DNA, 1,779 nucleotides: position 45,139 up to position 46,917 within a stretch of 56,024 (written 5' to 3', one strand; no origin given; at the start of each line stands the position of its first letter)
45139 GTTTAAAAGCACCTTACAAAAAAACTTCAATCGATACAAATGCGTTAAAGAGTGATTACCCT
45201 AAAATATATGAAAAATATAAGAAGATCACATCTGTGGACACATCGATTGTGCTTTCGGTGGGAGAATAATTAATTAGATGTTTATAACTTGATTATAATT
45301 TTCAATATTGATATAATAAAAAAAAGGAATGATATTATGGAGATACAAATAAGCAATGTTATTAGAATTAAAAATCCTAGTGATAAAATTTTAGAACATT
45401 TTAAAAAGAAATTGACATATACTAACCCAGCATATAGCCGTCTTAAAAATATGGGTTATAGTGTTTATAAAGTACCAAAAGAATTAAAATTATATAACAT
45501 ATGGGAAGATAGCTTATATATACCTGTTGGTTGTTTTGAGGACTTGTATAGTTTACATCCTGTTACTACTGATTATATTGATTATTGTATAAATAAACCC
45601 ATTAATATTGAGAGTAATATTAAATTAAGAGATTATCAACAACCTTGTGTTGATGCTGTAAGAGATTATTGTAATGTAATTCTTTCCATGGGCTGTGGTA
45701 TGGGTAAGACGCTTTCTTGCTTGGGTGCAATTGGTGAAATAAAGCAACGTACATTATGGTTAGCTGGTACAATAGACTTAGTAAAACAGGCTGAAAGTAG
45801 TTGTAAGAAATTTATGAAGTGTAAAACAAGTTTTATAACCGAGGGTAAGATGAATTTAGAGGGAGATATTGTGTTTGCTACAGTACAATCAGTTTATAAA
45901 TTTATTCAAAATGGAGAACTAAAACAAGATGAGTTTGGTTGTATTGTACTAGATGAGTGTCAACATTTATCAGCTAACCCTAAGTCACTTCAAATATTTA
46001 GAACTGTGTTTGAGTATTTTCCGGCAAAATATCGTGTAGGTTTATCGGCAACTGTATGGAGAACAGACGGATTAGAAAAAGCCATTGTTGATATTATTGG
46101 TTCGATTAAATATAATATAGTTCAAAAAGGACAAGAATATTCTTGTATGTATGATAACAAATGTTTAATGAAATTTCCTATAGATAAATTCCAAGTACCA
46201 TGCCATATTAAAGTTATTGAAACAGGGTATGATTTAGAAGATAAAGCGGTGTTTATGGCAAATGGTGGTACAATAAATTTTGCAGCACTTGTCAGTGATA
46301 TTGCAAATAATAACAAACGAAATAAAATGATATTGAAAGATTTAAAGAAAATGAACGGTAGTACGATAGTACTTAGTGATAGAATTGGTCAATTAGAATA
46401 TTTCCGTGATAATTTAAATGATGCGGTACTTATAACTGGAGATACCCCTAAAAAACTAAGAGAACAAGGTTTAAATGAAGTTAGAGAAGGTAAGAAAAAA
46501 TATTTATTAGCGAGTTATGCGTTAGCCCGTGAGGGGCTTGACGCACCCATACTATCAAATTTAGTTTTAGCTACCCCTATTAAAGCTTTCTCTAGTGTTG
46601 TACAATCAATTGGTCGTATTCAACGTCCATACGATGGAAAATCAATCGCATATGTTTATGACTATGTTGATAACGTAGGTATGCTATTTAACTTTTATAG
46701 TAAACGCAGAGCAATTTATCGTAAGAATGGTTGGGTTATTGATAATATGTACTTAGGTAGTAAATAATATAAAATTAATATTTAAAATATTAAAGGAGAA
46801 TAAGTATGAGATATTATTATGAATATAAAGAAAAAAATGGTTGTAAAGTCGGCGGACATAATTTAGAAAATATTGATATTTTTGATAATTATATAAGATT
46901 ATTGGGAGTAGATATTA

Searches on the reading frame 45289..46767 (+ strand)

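Call 19: search_protein_families(library=phrogs, proteins=[window:45289-46767:+], max_evalue=0.001)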
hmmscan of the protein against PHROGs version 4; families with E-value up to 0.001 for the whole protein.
window:45289-46767:+ (492 aa): 6 families
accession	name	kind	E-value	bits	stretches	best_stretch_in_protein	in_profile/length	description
phrog_16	-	DNA, RNA and nucleotide metabolism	1.3e-64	219.9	1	59-479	235-614/986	DNA helicase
phrog_9690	-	DNA, RNA and nucleotide metabolism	6.6e-28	98.6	1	196-477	20-292/306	DNA helicase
phrog_62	-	DNA, RNA and nucleotide metabolism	3.2e-14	52.4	1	104-256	688-849/1881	DNA helicase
phrog_16694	-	unknown function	5.4e-08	32.2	1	108-255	270-453/1010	-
phrog_16259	-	DNA, RNA and nucleotide metabolism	8.4e-08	32.8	1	108-256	113-261/330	DNA helicase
phrog_17901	-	DNA, RNA and nucleotide metabolism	2.2e-07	32.3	1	406-464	14-72/109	DNA helicase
